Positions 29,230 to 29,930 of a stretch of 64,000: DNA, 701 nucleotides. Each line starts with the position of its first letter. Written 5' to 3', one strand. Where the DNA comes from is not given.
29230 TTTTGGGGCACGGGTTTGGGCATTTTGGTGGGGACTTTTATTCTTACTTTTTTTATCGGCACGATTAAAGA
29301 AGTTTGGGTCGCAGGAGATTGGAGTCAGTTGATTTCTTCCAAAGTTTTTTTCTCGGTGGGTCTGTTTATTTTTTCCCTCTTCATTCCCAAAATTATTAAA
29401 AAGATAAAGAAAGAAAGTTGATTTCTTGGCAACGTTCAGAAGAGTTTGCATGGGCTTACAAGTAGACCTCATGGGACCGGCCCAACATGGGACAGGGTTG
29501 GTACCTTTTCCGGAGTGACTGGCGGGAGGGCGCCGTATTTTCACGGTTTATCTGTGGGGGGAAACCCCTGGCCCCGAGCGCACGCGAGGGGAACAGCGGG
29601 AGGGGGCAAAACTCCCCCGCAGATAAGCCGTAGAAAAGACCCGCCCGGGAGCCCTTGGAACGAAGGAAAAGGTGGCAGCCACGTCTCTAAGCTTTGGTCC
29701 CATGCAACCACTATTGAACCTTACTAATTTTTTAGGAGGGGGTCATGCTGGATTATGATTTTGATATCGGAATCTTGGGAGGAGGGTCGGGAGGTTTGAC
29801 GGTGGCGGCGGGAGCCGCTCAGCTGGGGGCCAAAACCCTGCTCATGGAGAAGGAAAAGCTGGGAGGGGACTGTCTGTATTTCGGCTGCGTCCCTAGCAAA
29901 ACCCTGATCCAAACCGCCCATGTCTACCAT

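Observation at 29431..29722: Repeat family R1: a 190-290 nt long-hairpin intergenic element in at least five copies plus a solo end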

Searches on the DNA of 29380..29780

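Call 15: search_rna_families(source=window, start=29380, end=29780, threshold=evalue, max_evalue=10, show_alignments=2)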
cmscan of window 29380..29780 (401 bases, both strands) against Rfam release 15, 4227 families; matches with E-value up to 10: 1.
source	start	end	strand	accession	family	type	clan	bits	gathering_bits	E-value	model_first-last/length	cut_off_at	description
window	29380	29433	+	RF01469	rli33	Gene; sRNA;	CL00114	9.2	46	3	481-532/532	5'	Listeria sRNA rli33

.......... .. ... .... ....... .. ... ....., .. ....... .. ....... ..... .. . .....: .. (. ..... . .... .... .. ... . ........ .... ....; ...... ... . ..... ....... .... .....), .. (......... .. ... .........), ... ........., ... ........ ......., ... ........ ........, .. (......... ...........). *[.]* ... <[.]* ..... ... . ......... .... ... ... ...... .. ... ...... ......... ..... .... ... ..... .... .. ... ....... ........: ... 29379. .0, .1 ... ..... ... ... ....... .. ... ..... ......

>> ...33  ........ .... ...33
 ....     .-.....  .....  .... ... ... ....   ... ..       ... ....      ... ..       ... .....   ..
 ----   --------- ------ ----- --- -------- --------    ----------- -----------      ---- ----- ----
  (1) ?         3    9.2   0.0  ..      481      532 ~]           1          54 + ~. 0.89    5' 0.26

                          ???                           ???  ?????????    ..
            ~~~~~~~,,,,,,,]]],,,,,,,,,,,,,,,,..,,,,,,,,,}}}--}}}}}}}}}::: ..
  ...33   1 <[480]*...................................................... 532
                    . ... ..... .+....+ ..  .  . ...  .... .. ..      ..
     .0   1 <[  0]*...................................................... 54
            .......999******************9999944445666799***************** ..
